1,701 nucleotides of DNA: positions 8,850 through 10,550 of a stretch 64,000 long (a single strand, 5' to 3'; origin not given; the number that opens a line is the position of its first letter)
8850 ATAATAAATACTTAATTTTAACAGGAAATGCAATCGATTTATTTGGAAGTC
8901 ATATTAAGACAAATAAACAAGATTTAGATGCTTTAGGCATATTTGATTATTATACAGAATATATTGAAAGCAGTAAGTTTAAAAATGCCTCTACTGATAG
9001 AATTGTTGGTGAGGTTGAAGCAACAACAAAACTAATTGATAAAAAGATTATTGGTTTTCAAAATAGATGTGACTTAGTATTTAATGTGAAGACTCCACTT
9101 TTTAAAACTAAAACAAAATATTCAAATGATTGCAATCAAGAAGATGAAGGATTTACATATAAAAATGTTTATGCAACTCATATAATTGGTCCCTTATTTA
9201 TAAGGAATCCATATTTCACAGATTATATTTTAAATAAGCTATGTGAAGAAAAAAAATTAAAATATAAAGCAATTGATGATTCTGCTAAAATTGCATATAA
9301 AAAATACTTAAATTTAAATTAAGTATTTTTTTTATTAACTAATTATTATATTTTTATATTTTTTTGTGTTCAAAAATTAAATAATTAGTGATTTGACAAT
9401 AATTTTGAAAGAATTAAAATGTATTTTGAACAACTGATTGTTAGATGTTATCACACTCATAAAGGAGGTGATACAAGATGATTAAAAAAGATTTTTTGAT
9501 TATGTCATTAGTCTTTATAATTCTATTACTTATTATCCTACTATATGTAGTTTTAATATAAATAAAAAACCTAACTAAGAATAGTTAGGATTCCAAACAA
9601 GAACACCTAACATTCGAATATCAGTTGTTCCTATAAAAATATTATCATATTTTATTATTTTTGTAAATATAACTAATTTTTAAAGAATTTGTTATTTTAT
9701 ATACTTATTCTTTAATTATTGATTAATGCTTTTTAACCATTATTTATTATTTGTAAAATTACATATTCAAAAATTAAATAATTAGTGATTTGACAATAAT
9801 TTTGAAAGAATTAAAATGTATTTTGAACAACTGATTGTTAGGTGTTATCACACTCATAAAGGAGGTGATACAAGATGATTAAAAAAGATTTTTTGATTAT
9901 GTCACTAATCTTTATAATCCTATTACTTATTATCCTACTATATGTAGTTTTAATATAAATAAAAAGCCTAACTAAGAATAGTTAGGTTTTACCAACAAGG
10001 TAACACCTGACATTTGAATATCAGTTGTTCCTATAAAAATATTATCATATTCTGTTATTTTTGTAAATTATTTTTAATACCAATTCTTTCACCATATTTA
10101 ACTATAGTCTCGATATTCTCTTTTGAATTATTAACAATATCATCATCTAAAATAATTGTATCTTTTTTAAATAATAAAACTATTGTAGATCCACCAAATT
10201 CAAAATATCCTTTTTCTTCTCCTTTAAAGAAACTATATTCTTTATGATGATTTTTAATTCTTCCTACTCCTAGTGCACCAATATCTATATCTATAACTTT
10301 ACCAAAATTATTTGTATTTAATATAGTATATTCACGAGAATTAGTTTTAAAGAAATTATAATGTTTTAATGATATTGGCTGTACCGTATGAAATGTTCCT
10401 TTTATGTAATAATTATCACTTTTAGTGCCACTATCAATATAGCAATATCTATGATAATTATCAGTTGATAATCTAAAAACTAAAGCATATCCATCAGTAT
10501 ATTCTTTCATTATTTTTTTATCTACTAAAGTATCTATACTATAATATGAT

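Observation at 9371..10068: Tandem pair of unannotated 27-codon hydrophobic-peptide genes with convergent antisense promoters: candidate type I toxin-antitoxin modules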

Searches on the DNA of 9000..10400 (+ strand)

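Call 4: search_rna_families(source=window, start=9000, end=10400, threshold=evalue, max_evalue=10, show_alignments=3)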
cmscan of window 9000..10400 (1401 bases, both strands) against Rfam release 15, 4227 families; matches with E-value up to 10: 8.
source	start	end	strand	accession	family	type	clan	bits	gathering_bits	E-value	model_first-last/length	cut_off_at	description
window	9943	10041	-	RF02579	tsr26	Gene; sRNA;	-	25.7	141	0.23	1-122/122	no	S. aureus tsr26 small RNA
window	10007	10054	-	RF00530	snoMe28S-Cm2645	Gene; snRNA; snoRNA; CD-box;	CL00069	22.2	48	0.14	1-75/75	no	Small nucleolar RNA Me28S-Cm2645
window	9594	9654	-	RF00530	snoMe28S-Cm2645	Gene; snRNA; snoRNA; CD-box;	CL00069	20.8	48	0.35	1-75/75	no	Small nucleolar RNA Me28S-Cm2645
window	9942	9990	+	RF02844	RefA9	Gene; antisense;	-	19.8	49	4.1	1-64/64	no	Enterococcus sRNA A9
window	9134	9187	+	RF00355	snoR28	Gene; snRNA; snoRNA; CD-box;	-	19.5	45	1.8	1-78/78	no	Small nucleolar RNA snoR28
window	9929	10030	-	RF00303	snoR86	Gene; snRNA; snoRNA; HACA-box;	-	18.2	40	1.9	1-123/123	no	Small nucleolar RNA snoR86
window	9928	9990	-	RF02309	TtnuHACA1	Gene; snRNA; snoRNA; HACA-box;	-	17.2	100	7.1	1-113/113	no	Tetrahymena snoRNA TtnuHACA1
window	10204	10239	+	RF04343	Plastid-psbA-2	Cis-reg;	CL00153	16.7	55.8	6.9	11-46/60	no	Plastid-psbA-2 3UTR RNA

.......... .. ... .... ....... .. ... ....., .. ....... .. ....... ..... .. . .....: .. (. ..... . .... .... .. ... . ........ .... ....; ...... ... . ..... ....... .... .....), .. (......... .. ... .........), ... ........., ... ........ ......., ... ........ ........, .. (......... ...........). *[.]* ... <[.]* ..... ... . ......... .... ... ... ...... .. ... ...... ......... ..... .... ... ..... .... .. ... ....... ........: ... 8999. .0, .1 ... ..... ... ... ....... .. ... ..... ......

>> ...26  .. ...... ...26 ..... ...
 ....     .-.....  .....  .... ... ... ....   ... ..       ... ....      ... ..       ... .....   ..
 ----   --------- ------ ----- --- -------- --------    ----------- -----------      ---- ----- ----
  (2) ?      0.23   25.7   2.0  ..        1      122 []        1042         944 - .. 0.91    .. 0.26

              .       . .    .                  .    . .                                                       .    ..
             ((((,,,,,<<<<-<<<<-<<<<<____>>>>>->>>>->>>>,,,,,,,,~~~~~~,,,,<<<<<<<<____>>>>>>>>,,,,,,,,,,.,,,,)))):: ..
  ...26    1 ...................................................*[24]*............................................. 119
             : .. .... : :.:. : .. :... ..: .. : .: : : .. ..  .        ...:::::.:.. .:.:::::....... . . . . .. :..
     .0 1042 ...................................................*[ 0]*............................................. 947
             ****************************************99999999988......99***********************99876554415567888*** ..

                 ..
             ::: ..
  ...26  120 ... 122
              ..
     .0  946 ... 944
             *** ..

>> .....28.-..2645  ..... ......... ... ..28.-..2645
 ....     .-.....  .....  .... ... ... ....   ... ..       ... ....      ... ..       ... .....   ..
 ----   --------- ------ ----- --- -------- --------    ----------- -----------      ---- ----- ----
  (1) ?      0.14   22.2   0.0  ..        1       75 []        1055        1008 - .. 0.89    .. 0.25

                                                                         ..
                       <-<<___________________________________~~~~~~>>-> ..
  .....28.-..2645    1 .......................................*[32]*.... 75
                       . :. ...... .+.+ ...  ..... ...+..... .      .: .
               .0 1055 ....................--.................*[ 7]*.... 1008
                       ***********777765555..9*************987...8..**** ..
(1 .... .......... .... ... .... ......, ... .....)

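Call 58: search_dna_similar(query=window:9768-10080:+, collection=plasmids, mode=distant, max_evalue=0.01)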
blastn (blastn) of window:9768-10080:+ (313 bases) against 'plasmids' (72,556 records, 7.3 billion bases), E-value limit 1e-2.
No match.

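Call 59: search_dna_similar(query=window:9768-10080:+, collection=phages, mode=distant, max_evalue=0.01)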
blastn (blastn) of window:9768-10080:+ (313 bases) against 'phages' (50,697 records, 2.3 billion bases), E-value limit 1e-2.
Records with a match: 7; places in all: 7; records where one place covers at least 80% of the query: 0.
Best place of each record, by identity: 80-90% 3; 60-80% 4.
By first word of the organism name: Campylobacter 4; Bacillus 2; Staphylococcus 1.
By host as written in the record: Campylobacter jejuni NCTC12662 3; Bacillus megaterium str. ATCC 43725 2; Campylobacter jejuni 2206 1; Staphylococcus sp. 1.
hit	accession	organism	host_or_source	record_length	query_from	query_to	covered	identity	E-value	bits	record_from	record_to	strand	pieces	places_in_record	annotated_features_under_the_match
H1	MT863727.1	Campylobacter phage F370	Campylobacter jejuni NCTC12662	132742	115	194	26%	75.6%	7e-3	46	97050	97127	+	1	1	hypothetical protein | putative DNA helicase | ribosome_binding_site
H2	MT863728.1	Campylobacter phage F371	Campylobacter jejuni NCTC12662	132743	115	194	26%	75.6%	7e-3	46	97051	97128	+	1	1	hypothetical protein | putative DNA helicase | ribosome_binding_site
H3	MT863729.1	Campylobacter phage F372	Campylobacter jejuni NCTC12662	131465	115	194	26%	75.6%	7e-3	46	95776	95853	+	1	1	hypothetical protein | putative DNA helicase | ribosome_binding_site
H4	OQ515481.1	Campylobacter phage vB_Cj_QDYZ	Campylobacter jejuni 2206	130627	115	194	26%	75.6%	7e-3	46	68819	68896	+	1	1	hypothetical protein | DNA primase-helicase subunit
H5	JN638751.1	Bacillus phage G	Bacillus megaterium str. ATCC 43725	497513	258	310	17%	80.0%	2e-3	48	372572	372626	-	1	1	none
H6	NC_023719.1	Bacillus phage G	Bacillus megaterium str. ATCC 43725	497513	258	310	17%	80.0%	2e-3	48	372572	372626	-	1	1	none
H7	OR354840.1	Staphylococcus phage S-CoN_Ph17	Staphylococcus sp.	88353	5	50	15%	82.6%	2e-3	48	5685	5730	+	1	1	none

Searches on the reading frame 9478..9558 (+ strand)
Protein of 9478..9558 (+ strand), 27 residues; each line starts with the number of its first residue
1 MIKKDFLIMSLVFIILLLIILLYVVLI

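Call 31: search_protein_families(library=pfam, proteins=[window:9478-9558:+], max_evalue=10)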
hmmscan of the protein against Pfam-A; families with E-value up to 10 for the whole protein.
seq(27 aa): 1 family
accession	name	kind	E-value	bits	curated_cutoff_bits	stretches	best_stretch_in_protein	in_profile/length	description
PF09889.16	DUF2116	-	8.1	6.9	26.8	1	7-26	37-56/59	Probable treble clef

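Call 32: search_protein_families(library=ncbifam, proteins=[window:9478-9558:+], max_evalue=10)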
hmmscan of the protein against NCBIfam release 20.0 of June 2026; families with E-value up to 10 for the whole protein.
seq(27 aa): 1 family
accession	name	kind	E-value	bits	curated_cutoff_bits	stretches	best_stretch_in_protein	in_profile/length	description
NF038277.1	accessory_MacP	equivalog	3.2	8.3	45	1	5-26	75-96/98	cell wall synthase accessory phosphoprotein MacP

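Call 33: search_protein_families(library=padloc, proteins=[window:9478-9558:+], max_evalue=10)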
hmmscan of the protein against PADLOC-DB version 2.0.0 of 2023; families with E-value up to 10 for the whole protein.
seq(27 aa): 0 families
